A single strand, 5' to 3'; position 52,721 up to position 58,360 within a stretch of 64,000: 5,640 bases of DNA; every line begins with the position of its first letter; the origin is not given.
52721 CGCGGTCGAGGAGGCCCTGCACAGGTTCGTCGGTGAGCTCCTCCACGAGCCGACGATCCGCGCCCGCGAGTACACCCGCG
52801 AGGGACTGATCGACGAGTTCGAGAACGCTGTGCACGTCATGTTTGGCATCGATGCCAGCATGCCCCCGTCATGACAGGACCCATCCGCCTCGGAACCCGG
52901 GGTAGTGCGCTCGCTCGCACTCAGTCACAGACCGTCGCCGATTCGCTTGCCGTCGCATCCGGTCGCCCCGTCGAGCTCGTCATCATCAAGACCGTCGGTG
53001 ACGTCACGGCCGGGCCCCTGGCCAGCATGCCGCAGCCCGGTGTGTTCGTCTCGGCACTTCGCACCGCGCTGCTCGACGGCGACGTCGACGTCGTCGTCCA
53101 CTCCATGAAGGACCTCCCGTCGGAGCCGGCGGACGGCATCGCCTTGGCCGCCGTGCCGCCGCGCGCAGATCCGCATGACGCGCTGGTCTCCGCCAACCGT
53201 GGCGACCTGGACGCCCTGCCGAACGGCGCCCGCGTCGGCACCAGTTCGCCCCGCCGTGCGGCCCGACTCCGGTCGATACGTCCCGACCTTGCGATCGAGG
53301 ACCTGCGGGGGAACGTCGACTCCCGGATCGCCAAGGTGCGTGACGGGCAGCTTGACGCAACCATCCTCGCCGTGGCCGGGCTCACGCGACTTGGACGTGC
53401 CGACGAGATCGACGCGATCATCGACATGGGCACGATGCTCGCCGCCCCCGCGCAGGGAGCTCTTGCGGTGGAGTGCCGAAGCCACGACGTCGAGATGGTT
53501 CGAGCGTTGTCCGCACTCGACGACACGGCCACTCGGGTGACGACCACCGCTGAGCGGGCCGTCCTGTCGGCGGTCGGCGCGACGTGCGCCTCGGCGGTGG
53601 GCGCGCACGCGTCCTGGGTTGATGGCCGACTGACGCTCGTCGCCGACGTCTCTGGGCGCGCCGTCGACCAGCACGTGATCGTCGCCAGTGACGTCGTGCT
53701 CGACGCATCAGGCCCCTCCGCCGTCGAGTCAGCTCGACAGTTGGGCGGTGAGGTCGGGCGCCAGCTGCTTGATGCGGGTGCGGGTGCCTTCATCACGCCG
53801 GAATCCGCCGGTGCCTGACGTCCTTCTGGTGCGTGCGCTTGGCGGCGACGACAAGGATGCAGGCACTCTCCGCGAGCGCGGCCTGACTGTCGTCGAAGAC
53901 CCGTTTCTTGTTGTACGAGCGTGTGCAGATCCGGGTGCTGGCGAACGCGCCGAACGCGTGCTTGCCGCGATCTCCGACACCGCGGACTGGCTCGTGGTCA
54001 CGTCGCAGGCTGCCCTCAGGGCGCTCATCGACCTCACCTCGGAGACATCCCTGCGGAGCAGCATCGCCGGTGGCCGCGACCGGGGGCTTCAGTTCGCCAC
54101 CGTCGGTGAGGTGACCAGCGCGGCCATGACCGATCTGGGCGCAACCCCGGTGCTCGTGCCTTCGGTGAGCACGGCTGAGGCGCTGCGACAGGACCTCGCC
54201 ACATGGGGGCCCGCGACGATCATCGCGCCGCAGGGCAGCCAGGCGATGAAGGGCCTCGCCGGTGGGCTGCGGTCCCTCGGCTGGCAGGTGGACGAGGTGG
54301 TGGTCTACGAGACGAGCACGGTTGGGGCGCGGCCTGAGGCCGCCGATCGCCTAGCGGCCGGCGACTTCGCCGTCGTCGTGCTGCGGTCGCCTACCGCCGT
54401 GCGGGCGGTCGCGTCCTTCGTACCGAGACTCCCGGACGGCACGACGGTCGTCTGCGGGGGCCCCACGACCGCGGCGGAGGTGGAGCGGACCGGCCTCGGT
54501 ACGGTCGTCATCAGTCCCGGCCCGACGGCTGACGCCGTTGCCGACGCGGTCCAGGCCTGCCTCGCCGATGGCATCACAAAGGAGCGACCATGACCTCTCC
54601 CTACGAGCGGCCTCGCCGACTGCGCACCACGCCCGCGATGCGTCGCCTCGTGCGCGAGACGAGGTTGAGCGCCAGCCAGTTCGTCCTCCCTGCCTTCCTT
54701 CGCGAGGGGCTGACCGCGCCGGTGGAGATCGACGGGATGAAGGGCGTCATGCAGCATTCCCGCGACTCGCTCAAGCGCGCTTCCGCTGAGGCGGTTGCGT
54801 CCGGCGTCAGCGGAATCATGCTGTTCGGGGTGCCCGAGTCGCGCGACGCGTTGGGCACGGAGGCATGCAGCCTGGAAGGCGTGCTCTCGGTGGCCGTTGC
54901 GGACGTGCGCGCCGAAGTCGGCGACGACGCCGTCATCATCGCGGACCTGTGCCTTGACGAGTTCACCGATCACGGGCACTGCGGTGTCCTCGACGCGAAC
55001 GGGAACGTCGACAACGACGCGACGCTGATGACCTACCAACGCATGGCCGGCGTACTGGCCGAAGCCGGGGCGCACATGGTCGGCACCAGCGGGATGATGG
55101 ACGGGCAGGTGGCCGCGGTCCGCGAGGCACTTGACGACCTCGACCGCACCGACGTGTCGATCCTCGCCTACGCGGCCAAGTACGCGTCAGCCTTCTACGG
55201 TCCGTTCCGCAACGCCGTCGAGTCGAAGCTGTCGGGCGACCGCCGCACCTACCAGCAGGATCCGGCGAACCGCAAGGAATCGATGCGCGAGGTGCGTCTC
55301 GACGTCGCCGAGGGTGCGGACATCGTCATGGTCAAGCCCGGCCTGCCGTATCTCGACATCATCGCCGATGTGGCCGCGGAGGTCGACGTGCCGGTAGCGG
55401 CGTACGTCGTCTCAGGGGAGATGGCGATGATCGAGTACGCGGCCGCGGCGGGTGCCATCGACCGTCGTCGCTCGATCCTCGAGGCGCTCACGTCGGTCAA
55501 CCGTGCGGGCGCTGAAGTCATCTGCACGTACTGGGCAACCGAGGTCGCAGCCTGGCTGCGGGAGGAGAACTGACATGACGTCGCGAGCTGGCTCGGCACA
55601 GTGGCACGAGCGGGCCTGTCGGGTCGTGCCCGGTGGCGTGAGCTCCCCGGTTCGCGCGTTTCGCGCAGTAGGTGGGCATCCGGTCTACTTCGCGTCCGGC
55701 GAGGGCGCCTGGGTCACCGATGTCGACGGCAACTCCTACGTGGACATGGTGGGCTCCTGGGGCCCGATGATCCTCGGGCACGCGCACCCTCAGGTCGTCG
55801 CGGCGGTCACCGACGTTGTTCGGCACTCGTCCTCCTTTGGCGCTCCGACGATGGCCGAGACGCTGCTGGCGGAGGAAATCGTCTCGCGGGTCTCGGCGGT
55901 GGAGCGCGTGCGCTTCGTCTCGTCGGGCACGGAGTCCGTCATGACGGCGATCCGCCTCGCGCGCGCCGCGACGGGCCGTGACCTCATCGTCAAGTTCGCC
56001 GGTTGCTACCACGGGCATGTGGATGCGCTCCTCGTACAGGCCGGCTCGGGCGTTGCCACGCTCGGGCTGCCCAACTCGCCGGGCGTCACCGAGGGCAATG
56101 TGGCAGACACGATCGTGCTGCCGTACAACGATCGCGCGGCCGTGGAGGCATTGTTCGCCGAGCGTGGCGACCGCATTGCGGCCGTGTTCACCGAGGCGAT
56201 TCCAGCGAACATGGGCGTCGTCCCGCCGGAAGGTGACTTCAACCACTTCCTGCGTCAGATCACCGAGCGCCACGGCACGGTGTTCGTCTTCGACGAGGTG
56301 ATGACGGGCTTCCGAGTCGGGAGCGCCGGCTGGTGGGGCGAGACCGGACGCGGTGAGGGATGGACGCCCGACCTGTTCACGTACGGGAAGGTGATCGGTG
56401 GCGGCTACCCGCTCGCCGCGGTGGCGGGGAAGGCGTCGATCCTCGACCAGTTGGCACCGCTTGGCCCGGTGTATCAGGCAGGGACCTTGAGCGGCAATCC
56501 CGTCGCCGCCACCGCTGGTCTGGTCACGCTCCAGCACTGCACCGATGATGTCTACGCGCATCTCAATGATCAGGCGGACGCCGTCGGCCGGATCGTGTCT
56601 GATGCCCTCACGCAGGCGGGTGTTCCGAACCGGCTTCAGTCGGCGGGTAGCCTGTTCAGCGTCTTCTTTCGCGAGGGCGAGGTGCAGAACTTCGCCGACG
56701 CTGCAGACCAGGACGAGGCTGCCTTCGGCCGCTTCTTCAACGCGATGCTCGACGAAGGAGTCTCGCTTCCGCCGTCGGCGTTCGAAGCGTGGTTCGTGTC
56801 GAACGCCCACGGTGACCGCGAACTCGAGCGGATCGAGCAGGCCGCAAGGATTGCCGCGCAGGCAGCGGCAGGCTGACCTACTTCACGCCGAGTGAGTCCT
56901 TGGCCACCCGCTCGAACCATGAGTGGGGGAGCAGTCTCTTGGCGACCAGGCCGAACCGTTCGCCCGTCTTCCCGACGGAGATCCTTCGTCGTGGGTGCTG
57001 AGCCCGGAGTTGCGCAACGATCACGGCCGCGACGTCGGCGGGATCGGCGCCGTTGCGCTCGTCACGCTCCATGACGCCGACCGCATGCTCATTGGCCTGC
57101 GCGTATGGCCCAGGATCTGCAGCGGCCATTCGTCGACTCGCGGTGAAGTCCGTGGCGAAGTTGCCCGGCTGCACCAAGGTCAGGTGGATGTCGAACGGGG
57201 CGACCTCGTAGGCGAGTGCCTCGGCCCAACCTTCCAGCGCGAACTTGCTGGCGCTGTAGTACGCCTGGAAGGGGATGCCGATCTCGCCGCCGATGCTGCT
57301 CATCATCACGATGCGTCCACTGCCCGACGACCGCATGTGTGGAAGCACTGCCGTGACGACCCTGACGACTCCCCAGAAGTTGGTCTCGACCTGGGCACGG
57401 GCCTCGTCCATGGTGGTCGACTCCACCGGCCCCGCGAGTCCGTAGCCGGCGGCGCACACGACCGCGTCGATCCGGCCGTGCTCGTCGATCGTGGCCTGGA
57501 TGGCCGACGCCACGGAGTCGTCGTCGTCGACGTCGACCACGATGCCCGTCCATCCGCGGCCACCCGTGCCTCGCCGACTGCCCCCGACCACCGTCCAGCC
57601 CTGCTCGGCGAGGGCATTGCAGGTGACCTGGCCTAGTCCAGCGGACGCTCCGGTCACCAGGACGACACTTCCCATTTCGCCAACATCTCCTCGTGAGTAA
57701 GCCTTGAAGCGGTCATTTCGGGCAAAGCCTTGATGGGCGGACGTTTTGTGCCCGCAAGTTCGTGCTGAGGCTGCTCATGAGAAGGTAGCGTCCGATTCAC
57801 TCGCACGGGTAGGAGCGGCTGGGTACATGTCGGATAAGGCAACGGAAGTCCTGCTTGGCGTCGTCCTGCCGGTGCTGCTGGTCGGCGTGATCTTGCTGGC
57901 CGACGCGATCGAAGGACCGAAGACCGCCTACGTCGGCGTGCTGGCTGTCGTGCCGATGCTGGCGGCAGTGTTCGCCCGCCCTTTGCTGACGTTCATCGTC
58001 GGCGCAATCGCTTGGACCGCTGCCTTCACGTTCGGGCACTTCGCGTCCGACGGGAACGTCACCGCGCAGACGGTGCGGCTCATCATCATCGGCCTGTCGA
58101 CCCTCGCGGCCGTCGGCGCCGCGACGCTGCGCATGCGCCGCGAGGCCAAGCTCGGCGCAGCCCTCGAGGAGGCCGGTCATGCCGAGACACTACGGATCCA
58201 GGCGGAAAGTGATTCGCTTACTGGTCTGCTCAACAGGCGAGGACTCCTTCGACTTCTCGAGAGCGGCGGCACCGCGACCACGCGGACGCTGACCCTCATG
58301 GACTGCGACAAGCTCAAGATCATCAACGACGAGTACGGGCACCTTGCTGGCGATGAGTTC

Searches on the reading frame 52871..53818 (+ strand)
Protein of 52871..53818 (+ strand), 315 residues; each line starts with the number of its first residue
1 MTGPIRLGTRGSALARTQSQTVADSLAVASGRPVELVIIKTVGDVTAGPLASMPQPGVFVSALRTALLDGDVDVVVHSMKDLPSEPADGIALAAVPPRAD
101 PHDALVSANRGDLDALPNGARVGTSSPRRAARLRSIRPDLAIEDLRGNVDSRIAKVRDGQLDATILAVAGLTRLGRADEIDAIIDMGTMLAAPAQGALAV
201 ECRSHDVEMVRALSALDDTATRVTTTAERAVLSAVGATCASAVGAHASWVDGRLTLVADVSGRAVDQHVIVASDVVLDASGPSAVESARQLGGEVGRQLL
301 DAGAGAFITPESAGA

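Call 11: search_protein_families(library=pfam, proteins=[window:52871-53818:+], max_evalue=0.001)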
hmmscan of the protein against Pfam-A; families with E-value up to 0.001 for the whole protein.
window:52871-53818:+ (315 aa): 2 families
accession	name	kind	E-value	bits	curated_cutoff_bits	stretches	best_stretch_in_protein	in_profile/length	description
PF01379.25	Porphobil_deam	-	1.4e-71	240.7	22.1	1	5-209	1-205/207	Porphobilinogen deaminase, dipyromethane cofactor binding domain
PF03900.20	Porphobil_deamC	-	3.8e-05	24.4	26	1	224-300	3-73/74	Porphobilinogen deaminase, C-terminal domain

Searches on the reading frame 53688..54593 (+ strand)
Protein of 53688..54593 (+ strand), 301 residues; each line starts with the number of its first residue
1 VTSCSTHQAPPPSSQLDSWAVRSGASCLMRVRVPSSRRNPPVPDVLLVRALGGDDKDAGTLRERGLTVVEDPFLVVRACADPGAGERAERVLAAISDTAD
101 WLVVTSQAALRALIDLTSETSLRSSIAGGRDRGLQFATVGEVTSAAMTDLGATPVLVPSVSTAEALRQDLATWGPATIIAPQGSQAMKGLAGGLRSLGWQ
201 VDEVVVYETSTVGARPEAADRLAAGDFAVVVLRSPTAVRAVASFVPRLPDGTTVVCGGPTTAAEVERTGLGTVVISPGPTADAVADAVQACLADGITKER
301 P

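Call 11: search_protein_families(library=pfam, proteins=[window:53688-54593:+], max_evalue=0.001)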
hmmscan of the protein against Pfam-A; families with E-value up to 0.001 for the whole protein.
window:53688-54593:+ (301 aa): 1 family
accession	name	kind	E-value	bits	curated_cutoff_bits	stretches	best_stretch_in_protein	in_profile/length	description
PF02602.20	HEM4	-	6.6e-38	130.6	27.5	1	58-284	4-229/231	Uroporphyrinogen-III synthase HemD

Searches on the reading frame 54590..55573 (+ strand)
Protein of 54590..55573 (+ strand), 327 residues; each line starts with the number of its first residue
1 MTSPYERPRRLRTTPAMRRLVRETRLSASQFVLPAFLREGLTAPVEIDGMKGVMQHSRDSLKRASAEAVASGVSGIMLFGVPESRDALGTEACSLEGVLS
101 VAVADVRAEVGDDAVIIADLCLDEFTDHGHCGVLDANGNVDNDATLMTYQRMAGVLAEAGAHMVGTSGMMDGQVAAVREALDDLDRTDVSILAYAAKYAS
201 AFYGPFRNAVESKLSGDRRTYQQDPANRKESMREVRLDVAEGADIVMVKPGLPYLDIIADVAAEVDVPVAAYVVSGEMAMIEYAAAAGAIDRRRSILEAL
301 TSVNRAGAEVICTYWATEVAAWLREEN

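Call 11: search_protein_families(library=pfam, proteins=[window:54590-55573:+], max_evalue=0.001)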
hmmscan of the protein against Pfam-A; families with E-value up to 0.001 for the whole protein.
window:54590-55573:+ (327 aa): 1 family
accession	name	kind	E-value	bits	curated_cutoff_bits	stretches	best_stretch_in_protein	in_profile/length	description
PF00490.27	ALAD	-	4.9e-127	423.9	24.6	1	6-322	2-317/317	Delta-aminolevulinic acid dehydratase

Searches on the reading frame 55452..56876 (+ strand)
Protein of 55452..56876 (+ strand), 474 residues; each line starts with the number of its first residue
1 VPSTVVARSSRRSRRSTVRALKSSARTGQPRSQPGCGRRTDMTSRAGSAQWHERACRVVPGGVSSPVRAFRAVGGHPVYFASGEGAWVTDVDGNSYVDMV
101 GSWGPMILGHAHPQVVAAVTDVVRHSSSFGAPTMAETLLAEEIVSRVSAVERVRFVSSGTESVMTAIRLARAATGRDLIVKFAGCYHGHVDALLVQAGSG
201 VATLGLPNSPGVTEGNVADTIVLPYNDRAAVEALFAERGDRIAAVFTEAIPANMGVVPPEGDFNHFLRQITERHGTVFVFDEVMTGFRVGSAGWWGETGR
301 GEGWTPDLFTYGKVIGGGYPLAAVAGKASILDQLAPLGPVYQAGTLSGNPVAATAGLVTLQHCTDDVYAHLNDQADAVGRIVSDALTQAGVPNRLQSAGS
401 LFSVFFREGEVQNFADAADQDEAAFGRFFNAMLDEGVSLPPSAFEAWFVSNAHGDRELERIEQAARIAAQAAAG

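Call 11: search_protein_families(library=pfam, proteins=[window:55452-56876:+], max_evalue=0.001)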
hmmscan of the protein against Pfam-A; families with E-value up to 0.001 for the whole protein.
window:55452-56876:+ (474 aa): 1 family
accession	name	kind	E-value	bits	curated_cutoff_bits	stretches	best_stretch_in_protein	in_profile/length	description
PF00202.27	Aminotran_3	-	1e-76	258.7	30.5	1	78-464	11-402/403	Aminotransferase class-III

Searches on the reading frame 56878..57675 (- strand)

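Call 11: search_protein_families(library=pfam, proteins=[window:56878-57675:-], max_evalue=0.001)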
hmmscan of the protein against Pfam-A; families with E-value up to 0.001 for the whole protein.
window:56878-57675:- (265 aa): 6 families
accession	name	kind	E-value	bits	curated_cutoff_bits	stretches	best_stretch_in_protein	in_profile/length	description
PF00106.31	adh_short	-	2.6e-40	138.4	26.6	1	4-182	2-191/195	short chain dehydrogenase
PF13561.12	adh_short_C2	-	7.3e-30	104.7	27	1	9-219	1-213/236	Enoyl-(Acyl carrier protein) reductase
PF08659.16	KR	-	9.8e-12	45.6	22.6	1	4-154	2-163/180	KR domain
PF01370.27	Epimerase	-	2e-10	40.9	20.9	1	5-174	1-173/240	NAD dependent epimerase/dehydratase family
PF13460.12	NAD_binding_10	-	2e-06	28.3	27.2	1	9-223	1-181/184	NAD(P)H-binding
PF08643.16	DUF1776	-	4.9e-05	23.3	25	1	78-174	103-200/294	Fungal family of unknown function (DUF1776)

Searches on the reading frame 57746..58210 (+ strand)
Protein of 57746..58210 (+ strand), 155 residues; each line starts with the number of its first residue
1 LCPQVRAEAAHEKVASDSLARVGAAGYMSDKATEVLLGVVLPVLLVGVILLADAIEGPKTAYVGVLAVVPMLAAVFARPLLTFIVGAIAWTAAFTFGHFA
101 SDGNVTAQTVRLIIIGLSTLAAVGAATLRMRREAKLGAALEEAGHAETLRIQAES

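Call 73: search_protein_families(library=pfam, proteins=[window:57746-58210:+], max_evalue=1)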
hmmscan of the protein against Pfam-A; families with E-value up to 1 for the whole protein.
window:57746-58210:+ (155 aa): 1 family
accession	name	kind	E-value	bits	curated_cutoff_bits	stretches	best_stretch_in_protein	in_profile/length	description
PF24709.1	DUF7670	-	0.45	11.3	29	0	84-134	16-66/118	Domain of unknown function (DUF7670)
